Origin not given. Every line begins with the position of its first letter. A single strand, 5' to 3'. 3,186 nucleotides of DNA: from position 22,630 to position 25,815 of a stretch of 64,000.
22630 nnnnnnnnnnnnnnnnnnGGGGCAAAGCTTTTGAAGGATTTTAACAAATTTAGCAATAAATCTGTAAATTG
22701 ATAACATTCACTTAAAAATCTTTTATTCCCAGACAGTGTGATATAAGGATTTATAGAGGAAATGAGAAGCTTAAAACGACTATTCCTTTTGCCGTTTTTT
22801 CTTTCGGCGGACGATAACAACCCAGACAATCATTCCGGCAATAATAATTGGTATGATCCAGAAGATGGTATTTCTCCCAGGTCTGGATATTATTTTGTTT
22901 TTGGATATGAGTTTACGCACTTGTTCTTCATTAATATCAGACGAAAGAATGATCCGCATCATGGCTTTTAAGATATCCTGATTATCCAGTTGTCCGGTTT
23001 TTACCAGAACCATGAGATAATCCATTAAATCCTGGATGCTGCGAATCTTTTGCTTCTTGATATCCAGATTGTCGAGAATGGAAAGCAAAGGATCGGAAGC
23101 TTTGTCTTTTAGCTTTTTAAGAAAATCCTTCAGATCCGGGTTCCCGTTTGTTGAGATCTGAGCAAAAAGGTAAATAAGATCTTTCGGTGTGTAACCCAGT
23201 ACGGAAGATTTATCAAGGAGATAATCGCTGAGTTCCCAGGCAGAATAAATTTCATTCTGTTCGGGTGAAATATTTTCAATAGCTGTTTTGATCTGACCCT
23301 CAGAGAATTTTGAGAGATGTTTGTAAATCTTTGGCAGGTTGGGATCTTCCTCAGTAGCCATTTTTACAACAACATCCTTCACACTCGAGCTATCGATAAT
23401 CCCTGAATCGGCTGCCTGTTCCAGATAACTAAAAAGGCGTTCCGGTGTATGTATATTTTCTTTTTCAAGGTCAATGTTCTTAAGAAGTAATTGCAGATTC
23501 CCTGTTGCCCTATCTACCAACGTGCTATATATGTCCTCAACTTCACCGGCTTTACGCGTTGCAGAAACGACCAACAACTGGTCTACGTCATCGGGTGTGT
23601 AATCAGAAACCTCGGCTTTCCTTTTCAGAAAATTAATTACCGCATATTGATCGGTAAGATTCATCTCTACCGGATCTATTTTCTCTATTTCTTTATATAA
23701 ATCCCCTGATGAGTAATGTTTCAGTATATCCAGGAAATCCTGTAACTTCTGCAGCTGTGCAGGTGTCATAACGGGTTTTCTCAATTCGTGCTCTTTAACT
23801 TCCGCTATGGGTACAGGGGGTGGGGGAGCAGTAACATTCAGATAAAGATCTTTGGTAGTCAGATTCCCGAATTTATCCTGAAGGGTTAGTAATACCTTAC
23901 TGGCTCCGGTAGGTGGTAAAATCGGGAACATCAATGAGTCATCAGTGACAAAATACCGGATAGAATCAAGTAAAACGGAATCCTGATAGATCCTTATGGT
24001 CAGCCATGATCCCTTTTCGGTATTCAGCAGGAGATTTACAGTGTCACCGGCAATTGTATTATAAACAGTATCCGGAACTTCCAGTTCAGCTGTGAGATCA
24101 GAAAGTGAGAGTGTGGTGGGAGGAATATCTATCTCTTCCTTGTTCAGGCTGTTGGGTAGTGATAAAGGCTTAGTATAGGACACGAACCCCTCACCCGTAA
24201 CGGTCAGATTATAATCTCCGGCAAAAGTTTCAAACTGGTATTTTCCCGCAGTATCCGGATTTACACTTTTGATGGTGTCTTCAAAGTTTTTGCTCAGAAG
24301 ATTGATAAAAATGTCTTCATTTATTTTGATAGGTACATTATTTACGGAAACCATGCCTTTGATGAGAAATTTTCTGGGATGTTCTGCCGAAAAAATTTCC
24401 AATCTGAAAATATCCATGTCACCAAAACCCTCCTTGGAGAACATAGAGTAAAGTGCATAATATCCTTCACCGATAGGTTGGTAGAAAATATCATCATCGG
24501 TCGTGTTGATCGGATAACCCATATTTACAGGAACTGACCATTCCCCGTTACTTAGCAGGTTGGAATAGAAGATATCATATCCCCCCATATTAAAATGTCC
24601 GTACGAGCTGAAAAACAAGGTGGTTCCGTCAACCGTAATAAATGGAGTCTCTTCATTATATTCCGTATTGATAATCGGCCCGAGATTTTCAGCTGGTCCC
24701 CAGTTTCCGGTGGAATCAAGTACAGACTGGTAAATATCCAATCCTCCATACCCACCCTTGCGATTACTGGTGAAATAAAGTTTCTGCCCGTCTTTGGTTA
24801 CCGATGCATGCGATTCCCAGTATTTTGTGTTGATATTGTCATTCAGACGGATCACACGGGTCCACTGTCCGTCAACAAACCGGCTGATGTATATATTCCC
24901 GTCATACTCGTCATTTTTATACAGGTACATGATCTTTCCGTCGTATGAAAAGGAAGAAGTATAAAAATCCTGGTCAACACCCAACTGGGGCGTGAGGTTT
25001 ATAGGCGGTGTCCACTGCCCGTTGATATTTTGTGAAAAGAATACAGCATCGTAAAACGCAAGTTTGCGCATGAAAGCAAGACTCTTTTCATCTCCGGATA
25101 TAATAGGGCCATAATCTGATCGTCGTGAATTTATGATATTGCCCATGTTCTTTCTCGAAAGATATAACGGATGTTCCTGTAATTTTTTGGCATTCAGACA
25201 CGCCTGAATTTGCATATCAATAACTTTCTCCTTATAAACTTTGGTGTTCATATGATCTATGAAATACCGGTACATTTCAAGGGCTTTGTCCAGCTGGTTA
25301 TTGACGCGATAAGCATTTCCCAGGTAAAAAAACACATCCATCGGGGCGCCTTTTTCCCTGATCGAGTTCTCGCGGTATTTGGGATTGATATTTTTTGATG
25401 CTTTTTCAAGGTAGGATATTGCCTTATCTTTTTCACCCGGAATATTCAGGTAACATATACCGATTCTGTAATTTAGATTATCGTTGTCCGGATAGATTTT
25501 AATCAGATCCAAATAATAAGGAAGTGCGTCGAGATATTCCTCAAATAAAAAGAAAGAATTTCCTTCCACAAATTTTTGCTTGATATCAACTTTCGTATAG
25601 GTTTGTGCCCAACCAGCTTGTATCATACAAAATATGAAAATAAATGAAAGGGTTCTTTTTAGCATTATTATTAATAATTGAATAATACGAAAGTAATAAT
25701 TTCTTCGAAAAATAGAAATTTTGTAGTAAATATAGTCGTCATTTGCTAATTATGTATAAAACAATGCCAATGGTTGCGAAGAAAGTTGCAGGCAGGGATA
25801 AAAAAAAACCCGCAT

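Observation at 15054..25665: Five tandem paralogs sharing a TPR + TolB-like propeller core but carrying different envelope anchors (TM stalk / OmpA / OmpA / none / SPOR)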

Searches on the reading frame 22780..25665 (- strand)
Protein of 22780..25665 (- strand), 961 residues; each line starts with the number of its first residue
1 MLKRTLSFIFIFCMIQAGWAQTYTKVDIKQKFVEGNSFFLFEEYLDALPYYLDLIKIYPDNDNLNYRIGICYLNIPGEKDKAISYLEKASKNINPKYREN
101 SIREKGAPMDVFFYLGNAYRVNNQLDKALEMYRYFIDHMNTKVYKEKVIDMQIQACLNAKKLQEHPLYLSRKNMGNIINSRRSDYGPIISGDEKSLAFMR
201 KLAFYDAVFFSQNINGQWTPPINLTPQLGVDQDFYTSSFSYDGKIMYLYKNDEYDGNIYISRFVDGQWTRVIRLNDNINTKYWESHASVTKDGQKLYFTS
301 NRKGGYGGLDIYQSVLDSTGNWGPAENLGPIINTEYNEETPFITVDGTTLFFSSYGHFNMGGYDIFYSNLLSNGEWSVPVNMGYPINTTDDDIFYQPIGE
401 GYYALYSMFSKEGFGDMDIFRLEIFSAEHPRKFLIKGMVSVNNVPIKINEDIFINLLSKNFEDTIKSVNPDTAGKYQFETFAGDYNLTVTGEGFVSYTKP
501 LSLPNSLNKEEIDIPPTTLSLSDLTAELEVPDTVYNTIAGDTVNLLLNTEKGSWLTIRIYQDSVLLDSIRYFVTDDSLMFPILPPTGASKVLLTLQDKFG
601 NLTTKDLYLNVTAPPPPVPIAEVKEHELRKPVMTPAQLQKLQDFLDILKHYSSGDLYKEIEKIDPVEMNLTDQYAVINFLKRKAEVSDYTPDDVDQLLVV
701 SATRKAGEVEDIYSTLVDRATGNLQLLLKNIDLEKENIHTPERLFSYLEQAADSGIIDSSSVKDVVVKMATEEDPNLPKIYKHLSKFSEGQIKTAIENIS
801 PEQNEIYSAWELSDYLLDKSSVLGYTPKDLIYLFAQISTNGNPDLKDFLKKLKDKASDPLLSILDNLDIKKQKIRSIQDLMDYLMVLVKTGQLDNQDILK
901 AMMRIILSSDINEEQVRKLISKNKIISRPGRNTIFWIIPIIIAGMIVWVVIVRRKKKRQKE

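Call 3: search_protein_families(library=pfam, proteins=[window:22780-25665:-], max_evalue=0.1)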
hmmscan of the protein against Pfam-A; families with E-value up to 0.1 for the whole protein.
window:22780-25665:- (961 aa): 11 families
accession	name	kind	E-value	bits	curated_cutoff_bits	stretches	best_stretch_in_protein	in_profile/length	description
PF07676.18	PD40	-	1.9e-17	63.1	20.9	2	277-313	4-38/38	WD40-like Beta Propeller Repeat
PF13174.12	TPR_6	-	2.8e-06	28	26.3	0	110-137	1-28/33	Tetratricopeptide repeat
PF07719.23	TPR_2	-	2.3e-05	24.6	27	1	111-133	3-25/34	Tetratricopeptide repeat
PF13431.12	TPR_17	-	6.1e-05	23.4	24.4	0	50-82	1-32/34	Tetratricopeptide repeat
PF00515.34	TPR_1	-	0.0009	19.4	27.8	1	111-133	3-25/34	Tetratricopeptide repeat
PF14559.12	TPR_19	-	0.0024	18.6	25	1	43-91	6-53/68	Tetratricopeptide repeat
PF13620.12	CarboxypepD_reg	-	0.0027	18.5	32.3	1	461-503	25-69/82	Carboxypeptidase regulatory-like domain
PF13432.12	TPR_16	-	0.025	15.5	32.7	0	35-89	4-57/65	Tetratricopeptide repeat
PF13715.12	CarbopepD_reg_2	-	0.03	14.8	32.2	1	463-519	23-81/88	CarboxypepD_reg-like domain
PF12866.13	DUF3823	-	0.036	14.8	27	0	435-492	3-63/90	Protein of unknown function (DUF3823) N-terminal domain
PF13428.12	TPR_14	-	0.054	14.6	23.5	0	112-133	4-25/44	Tetratricopeptide repeat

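Call 4: search_protein_families(library=ncbifam, proteins=[window:22780-25665:-], max_evalue=0.1)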
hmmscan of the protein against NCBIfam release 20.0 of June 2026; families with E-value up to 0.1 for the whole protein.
window:22780-25665:- (961 aa): 6 families
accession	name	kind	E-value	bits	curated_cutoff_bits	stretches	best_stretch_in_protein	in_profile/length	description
NF053607.1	CHU_0125_OmpA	equivalog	2.1e-47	162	620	1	34-502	25-493/639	CHU_0125 family OmpA-like outer membrane integrity protein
NF052230.1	T9SS_PorE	exception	5.6e-43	147.2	600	1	28-394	18-388/648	PorE family type IX secretion system protein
NF040959.1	MamA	equivalog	6.2e-06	25.8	200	1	31-90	108-166/204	magnetosome protein MamA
TIGR02800.1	propeller_TolB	equivalog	0.00033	19.7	343.15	1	174-315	183-309/418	Tol-Pal system beta propeller repeat protein TolB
NF047558.1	TPR_END_plus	domain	0.019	14.9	32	1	71-99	7-34/56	TPR end-of-group domain-containing protein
NF001611.0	PRK00400.1-3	equivalog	0.064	13.4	99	0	846-918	36-106/108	phosphoribosyl-ATP diphosphatase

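Call 8: find_related_loci(query=window:22780-25665:-, collection=genome_contigs, flank=10000)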
Query window:22780-25665:- (961 aa) in genome_contigs; peptide patterns used: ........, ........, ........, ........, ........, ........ (x = any residue, [..] = any of these).
298 stretches matched a pattern; 207 encode a relative of the query (tblastn E <= 1e-3); the best 80 are kept; 80 distinct loci.
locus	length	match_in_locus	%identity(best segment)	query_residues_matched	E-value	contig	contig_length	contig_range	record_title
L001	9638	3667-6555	60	4-956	0e+0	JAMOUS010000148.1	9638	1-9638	MAG: Bacteroidales bacterium isolate PIR-30_metabat1_scaf2bin.024 PIR-30_scaffold_2731_c1, whole genome shotgun sequence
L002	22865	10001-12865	58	5-956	0e+0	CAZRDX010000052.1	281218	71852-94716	MAG TPA_asm: uncultured Rikenellaceae bacterium isolate binchicken_co219_78 genome assembly, contig: k141_1423194, whole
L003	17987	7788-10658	59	6-956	0e+0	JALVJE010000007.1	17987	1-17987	MAG: Bacteroidales bacterium isolate A1_metabat2_scaf2bin.020 A1_NODE_1059_length_17987_cov_4.024692, whole genome shotg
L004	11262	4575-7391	46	20-957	0e+0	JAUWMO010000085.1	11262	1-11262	MAG: Bacteroidota bacterium isolate CSMAG_2400 CSMAG_2400_k141_865248_length_11262_cov_7.0000, whole genome shotgun sequ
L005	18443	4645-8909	39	1-955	0e+0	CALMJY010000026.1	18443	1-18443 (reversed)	MAG TPA_asm: uncultured Bacteroidetes bacterium isolate SRR5215466_bin.21_CONCOCT_v1.1_MAG genome assembly, contig: ERZ7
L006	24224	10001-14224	39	1-938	0e+0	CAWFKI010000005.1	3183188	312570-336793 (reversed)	MAG: uncultured Bacteroidales bacterium isolate MFD01872.bin.1.132 genome assembly, contig: contig_69320, whole genome s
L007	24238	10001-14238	38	1-952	0e+0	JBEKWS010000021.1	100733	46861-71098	MAG: Bacteroidales bacterium isolate SPRUCE 633 SPRUCE_633_21, whole genome shotgun sequence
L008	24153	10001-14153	38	1-938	0e+0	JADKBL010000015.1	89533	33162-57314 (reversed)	MAG: Bacteroidetes bacterium isolate Mari_18-Q3-R65-66_MAXAC.224 tig00012603-10-893960, whole genome shotgun sequence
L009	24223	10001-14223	38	1-961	0e+0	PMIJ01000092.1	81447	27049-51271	MAG: Bacteroidales bacterium isolate fen_957 73.20120600_E3D.48_contig_5705, whole genome shotgun sequence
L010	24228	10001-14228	39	1-955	0e+0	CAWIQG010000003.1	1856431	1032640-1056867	MAG: uncultured Bacteroidales bacterium isolate MFD01476.bin.1.83 genome assembly, contig: contig_21876, whole genome sh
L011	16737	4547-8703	39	1-922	0e+0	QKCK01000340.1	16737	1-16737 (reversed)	MAG: Bacteroidetes bacterium isolate SZUA-422 scaffold_9758, whole genome shotgun sequence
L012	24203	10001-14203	38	1-961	0e+0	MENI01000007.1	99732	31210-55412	MAG: Bacteroidetes bacterium GWA2_40_15 gwa2_scaffold_1129, whole genome shotgun sequence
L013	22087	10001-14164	38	1-950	0e+0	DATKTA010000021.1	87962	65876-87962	MAG TPA_asm: Bacteroidales bacterium isolate SMAG_U14069 k141_855421, whole genome shotgun sequence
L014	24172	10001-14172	38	1-953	0e+0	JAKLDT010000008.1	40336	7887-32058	MAG: Bacteroidetes bacterium isolate RA.bin116 RA.bin116_8, whole genome shotgun sequence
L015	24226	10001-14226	38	1-961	0e+0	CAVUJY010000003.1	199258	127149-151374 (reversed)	MAG: uncultured Bacteroidales bacterium isolate MFD01721.bin.2.190 genome assembly, contig: contig_11965, whole genome s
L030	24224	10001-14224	38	1-961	0e+0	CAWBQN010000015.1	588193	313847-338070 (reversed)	MAG: uncultured Bacteroidales bacterium isolate MFD01872.bin.1.230 genome assembly, contig: contig_29449, whole genome s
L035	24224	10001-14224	37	1-952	0e+0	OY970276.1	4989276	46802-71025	MAG: uncultured Bacteroidales bacterium isolate MFD06435.bin.1.129 genome assembly, chromosome: 1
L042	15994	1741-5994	38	10-914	0e+0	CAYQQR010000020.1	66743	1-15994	MAG TPA_asm: uncultured Bacteroidaceae bacterium isolate SRP141376_co1_315 genome assembly, contig: NODE_1109_length_667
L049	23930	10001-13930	39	8-904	0e+0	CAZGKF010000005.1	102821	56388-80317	MAG TPA_asm: uncultured Bacteroidaceae bacterium isolate SRP141376_co3_452 genome assembly, contig: NODE_345_length_1028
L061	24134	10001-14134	36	24-960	0e+0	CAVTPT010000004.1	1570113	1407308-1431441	MAG: uncultured Bacteroidales bacterium isolate MFD00905.bin.1.120 genome assembly, contig: contig_45988, whole genome s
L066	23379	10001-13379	45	2-639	6e-178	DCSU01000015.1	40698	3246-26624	MAG TPA_asm: Bacteroidales bacterium UBA1458 UBA1458_contig_24823, whole genome shotgun sequence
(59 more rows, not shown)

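Call 19: find_homologous_proteins(query=window:22780-25665:-, max_evalue=1e-10)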
Query window:22780-25665:- (961 aa): 5222 proteins with E <= 1e-10 among 8000 candidates; the best 120 are listed.
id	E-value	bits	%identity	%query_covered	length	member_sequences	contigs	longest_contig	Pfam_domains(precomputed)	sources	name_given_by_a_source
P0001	0.0e+0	2149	100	99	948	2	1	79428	PF07676.19,PF07719.24,PF13174.13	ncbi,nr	ncbi:MAG: hypothetical protein GXO83_06360 [Chlorobi bacterium]|nr:hypothetical protein [Chlorobiota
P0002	0.0e+0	1727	76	99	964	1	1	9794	PF13431.13,PF07676.19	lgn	-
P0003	0.0e+0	1431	64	100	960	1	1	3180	PF00515.35,PF07676.19,PF07719.24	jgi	-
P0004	0.0e+0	1391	63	98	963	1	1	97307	PF07676.19,PF07719.24,PF13174.13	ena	-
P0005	0.0e+0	1371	63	99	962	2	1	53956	PF00515.35,PF07676.19,PF07719.24,PF13174.13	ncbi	-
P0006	0.0e+0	1348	62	98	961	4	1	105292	PF07676.19,PF07719.24,PF13174.13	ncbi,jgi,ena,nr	ncbi:MAG TPA: tetratricopeptide repeat protein [Bacteroidetes bacterium]|nr:tetratricopeptide repeat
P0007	0.0e+0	1327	60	99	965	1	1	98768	PF13432.13,PF07676.19,PF07719.24,PF13174.13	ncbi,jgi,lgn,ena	-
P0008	0.0e+0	1322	60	99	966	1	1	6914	PF00515.35,PF07676.19,PF07719.24,PF13174.13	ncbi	-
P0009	0.0e+0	1313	59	99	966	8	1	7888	PF07676.19,PF07719.24,PF13174.13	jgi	jgi:hypothetical protein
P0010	0.0e+0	1310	59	99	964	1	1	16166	PF00515.35,PF13432.13,PF07676.19,PF07719.24,PF13174.13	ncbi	-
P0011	0.0e+0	1299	59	98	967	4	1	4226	PF07676.19,PF07719.24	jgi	jgi:tetratricopeptide (TPR) repeat protein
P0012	0.0e+0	1298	59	99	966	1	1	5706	PF13432.13,PF07676.19,PF07719.24,PF13174.13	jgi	jgi:tetratricopeptide (TPR) repeat protein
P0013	0.0e+0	1294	59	99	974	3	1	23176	PF07676.19,PF07719.24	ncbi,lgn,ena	-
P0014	0.0e+0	1247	60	95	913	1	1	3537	PF07676.19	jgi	jgi:hypothetical protein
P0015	0.0e+0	1060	76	62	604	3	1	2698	PF07676.19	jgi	-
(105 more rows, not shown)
